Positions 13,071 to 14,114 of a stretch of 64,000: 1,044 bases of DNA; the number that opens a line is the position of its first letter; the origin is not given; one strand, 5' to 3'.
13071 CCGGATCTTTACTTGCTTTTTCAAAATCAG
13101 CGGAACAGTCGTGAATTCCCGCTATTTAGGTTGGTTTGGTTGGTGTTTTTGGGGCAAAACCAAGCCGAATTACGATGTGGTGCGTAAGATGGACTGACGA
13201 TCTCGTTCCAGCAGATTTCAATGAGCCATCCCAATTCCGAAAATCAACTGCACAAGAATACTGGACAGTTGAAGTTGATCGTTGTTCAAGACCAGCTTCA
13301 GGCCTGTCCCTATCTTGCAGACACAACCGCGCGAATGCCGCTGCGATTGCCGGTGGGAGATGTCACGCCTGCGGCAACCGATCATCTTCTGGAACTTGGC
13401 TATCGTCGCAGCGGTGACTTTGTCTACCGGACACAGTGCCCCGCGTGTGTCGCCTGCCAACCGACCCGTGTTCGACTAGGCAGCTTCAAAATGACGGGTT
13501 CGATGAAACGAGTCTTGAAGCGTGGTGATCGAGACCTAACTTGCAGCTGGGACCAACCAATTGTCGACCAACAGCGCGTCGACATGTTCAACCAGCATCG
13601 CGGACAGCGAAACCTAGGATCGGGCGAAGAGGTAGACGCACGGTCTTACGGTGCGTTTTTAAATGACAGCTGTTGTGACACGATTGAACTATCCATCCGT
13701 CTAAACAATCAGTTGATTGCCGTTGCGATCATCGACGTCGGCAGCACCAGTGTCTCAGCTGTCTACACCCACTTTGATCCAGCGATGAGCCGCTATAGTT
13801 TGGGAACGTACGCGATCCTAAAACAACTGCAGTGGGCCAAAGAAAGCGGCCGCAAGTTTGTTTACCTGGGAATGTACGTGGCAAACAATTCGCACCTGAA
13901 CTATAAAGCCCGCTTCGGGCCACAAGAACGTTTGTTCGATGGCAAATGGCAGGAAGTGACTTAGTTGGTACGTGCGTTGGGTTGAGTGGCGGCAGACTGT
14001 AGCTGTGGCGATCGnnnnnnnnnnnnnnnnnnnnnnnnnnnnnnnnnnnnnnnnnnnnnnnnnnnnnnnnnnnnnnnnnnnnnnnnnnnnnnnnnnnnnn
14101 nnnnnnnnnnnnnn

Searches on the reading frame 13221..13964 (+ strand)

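Call 32: search_protein_families(library=pfam, proteins=[window:13221-13964:+], max_evalue=0.001)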
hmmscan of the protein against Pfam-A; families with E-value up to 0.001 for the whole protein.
window:13221-13964:+ (247 aa): 3 families
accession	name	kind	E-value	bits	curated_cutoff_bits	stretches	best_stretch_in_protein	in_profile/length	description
PF04377.21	ATE_C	-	2.4e-32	112.6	25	1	120-238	3-121/122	Arginine-tRNA-protein transferase, C terminus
PF04376.19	ATE_N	-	1.1e-17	64.5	27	1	28-97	2-72/72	Arginine-tRNA-protein transferase, N terminus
PF13480.13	Acetyltransf_6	-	0.00053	20.6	22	1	159-218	77-136/143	Acetyltransferase (GNAT) domain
